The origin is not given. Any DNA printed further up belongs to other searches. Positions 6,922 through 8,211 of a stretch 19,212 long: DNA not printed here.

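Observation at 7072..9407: Four-gene operon linking a Cys/Asp-rich peptide, an orphan phosphohistidine swivel domain, an ORFan and a radical SAM/SPASM enzyme: a candidate undescribed archaeal RiPP pathway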

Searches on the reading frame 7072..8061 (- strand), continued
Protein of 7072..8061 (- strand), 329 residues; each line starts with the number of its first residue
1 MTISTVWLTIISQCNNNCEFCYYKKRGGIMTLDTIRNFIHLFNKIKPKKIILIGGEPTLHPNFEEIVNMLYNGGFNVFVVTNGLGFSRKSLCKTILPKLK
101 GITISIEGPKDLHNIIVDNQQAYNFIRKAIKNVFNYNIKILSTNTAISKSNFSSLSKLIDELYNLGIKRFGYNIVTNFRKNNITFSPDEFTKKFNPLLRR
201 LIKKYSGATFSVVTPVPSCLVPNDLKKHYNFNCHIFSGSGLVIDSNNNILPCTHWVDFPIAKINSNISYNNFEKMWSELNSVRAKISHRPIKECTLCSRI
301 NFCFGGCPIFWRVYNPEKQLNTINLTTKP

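Call 90: fold_search(model_id=the predicted structure, library=pdb)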
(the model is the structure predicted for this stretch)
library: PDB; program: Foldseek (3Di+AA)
matches with E <= 10: 1855; with E <= 0.001: 136
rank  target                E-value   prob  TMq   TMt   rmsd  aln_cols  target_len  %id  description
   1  7vob                  3.2e-13  1.00  0.61  0.61   5.3       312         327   14  The crystal structure of a Radical SAM Enzyme BlsE involved in the Biosynthesis of Blasticidin S (released 2022-05-04)
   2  5v1q_B                3.7e-13  1.00  0.71  0.55   4.9       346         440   16  Crystal structure of Streptococcus suis SuiB (released 2017-08-30)
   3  5v1s_A                5.0e-13  1.00  0.73  0.58   5.0       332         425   16  Crystal structure of Streptococcus suis SuiB bound to S-adenosylmethionine (released 2017-08-30)
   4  5v1q_A                1.2e-12  1.00  0.70  0.56   5.1       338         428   19  Crystal structure of Streptococcus suis SuiB (released 2017-08-30)
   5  5v1t_A                1.7e-12  1.00  0.73  0.57   5.0       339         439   17  Crystal structure of Streptococcus suis SuiB bound to precursor peptide SuiA (released 2017-08-30)
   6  5v1s_B                3.5e-12  1.00  0.71  0.56   4.9       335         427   17  Crystal structure of Streptococcus suis SuiB bound to S-adenosylmethionine (released 2017-08-30)
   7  5why_A                1.4e-11  1.00  0.67  0.54   5.9       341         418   17  Structural Insights into Thioether Bond Formation in the Biosynthesis of Sactipeptides (released 2017-07-26)
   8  6efn                  1.6e-11  1.00  0.63  0.54   3.2       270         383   20  Structure of a RiPP maturase, SkfB (released 2018-10-24)
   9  4k39_A                4.4e-11  1.00  0.67  0.61   4.7       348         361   18  Native anSMEcpe with bound AdoMet and Cp18Cys peptide (released 2013-05-08)
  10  9dfn                  8.6e-11  1.00  0.58  0.67   3.5       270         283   17  X-ray crystal structure of the second viperin-like enzyme from Trichoderma virens with bound CTP and SAM (released 2025-02-19)
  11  4k39_B                8.6e-11  1.00  0.64  0.60   5.3       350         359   18  Native anSMEcpe with bound AdoMet and Cp18Cys peptide (released 2013-05-08)
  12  5wgg_A                9.1e-11  1.00  0.66  0.51   5.5       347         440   17  Structural Insights into Thioether Bond Formation in the Biosynthesis of Sactipeptides (released 2017-07-26)
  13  2fb2_B                1.0e-10  1.00  0.59  0.60   6.4       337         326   14  Structure of the MoaA Arg17/266/268/Ala triple mutant (released 2006-05-09)
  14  9dgw_C                1.1e-10  1.00  0.61  0.72   7.2       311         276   20  X-ray crystal structure of the Viperin-like enzyme from T. virens with bound CTP and SAM (released 2025-02-12)
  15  9dgw_A                1.3e-10  1.00  0.57  0.66   4.1       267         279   20  X-ray crystal structure of the Viperin-like enzyme from T. virens with bound CTP and SAM (released 2025-02-12)
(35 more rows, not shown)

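Call 92: search_solved_structures(query=L006:1158-3824:+, max_evalue=0.001)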
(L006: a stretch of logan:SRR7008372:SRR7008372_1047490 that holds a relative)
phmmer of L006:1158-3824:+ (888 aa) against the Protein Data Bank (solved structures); distinct sequences matched with E-value up to 0.001: 29.
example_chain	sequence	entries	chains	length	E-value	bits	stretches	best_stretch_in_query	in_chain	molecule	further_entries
8a8e_A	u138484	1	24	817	2.1e-87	297.5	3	59-315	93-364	Phosphoenolpyruvate synthase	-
9dae_A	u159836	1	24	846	1.4e-78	268.3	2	3-319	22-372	Phosphoenolpyruvate synthase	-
5fbs_A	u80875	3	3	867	8.3e-71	242.6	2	3-315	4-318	Phosphoenolpyruvate synthase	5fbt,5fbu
5hv1_A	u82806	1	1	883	8.7e-71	242.5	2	3-315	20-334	Phosphoenolpyruvate synthase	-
5hv2_A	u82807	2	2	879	8.9e-71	242.5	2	3-315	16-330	Phosphoenolpyruvate synthase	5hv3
2ols_A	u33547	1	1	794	8.9e-63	216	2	3-313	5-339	Phosphoenolpyruvate synthase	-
5hv6_A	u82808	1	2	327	2.7e-56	194.6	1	3-312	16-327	Phosphoenolpyruvate synthase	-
9goj_A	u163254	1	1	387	3.6e-51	177.6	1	3-328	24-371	Phosphoenolpyruvate synthase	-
2x0s_A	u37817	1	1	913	5.6e-12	48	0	9-59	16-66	PYRUVATE PHOSPHATE DIKINASE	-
2e28_A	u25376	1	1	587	3.7e-11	45.3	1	802-884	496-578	Pyruvate kinase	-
1dik_A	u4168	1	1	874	4.2e-09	38.5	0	11-53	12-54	PYRUVATE PHOSPHATE DIKINASE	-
9pzl_A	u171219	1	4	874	4.3e-09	38.4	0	11-53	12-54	Pyruvate, phosphate dikinase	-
1kbl_A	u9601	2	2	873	4.4e-09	38.4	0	11-53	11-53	PYRUVATE PHOSPHATE DIKINASE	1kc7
2dik_A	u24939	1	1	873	8.3e-09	37.5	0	11-53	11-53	PROTEIN (PYRUVATE PHOSPHATE DIKINASE)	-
1ggo_A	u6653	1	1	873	2.1e-08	36.1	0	11-53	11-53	PROTEIN (PYRUVATE, PHOSPHATE DIKINASE)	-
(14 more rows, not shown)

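Call 94: search_solved_structures(query=A5, max_evalue=10)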
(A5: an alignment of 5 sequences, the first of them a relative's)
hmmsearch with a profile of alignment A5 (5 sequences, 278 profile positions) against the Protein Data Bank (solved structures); distinct sequences matched with E-value up to 10: 4.
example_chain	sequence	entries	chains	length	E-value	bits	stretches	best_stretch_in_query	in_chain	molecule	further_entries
8p2k_Nb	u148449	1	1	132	0.2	14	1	223-272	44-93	Transcription factor BTF3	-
7qwq_u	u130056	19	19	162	0.3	13.4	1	224-272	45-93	Isoform 2 of Transcription factor BTF3 | Transcription factor BTF3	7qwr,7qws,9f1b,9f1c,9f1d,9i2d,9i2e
28ln_Bv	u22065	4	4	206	0.46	12.8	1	224-272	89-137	Transcription factor BTF3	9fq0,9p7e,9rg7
6t59_NB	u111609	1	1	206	0.46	12.8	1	224-272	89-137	Transcription factor BTF3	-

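Call 98: search_protein_families(library=ncbifam, proteins=[L021:2442-3602:+], max_evalue=0.00001)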
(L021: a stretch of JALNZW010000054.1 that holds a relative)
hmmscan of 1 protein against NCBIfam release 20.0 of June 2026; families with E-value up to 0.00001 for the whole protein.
L021:2442-3602:+ (387 aa): 23 families
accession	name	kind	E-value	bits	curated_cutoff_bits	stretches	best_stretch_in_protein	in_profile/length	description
NF005057.0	PRK06464.1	equivalog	4.7e-45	153.9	598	2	190-366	294-470/798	phosphoenolpyruvate synthase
NF004881.0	PRK06241.2-2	equivalog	3.7e-39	134.7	883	3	52-179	88-221/898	phosphoenolpyruvate synthase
TIGR01418.1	PEP_synth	equivalog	4.3e-39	134.5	739.75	2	190-365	288-465/784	pyruvate, water dikinase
NF052631.1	prodigiosin_PigC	equivalog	3.3e-35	121.2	1300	2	50-176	75-205/883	prodigiosin ligase PigC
NF004878.0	PRK06241.1-3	subfamily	5.8e-33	114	945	2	245-355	783-886/891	phosphoenolpyruvate synthase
NF004882.0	PRK06241.2-3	equivalog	2.5e-32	111.9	850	2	73-243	101-289/827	phosphoenolpyruvate synthase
NF052632.1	undecylprod_RedH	equivalog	2.5e-32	111.8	1350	2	74-179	96-204/880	undecylprodigiosin ligase RedH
NF004877.0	PRK06241.1-2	subfamily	4.5e-32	111.2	866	3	43-191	85-239/869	phosphoenolpyruvate synthase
NF004880.0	PRK06241.2-1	equivalog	3.4e-29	101.4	972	2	66-234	101-284/837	phosphoenolpyruvate synthase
NF004883.0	PRK06241.2-4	equivalog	1.9e-27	95.8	1063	2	248-356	810-911/928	phosphoenolpyruvate synthase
NF041857.1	RIF_Ptrans_rph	equivalog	2.9e-27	95.4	999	2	52-178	93-222/864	rifamycin-inactivating phosphotransferase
NF004879.0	PRK06241.1-4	equivalog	3e-27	95.1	976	3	51-176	94-222/868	phosphoenolpyruvate synthase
NF004508.0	PRK05849.1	equivalog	4.5e-23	81.2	501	1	53-247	41-234/789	hypothetical protein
TIGR01828.1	pyru_phos_dikin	equivalog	7.7e-21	73.8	843.45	1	146-229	251-335/865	pyruvate, phosphate dikinase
NF004531.0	PRK05878.1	equivalog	2e-20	72.9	456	1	103-229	163-299/534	pyruvate, phosphate dikinase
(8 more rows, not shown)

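Call 105: search_protein_families(library=padloc, proteins=[window:7072-8061:-, L005:3445-4248:+, L010:1242-2129:+], max_evalue=0.01)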
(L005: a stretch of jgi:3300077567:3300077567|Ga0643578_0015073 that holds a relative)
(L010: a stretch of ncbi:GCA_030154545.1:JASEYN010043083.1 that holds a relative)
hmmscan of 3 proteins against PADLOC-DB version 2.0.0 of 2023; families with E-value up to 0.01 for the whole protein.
window:7072-8061:- (329 aa): 3 families
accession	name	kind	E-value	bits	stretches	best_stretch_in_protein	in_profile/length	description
PDLC02903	pVip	-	1.4e-23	81.7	1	6-191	2-187/257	Viperins not associated with kinases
PDLC02904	pVip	-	1.3e-19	68.7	1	9-192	8-192/262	Viperins associated with kinases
PDLC03385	MTase_II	-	0.00019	18.9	0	35-80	264-309/336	Type II methyltransferase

L005:3445-4248:+ (267 aa): 0 families

L010:1242-2129:+ (295 aa): 1 family
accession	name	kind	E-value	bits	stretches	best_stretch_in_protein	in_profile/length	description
PDLC00622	ZorC1|ZorC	-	0.0011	16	0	48-123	91-166/462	EH signature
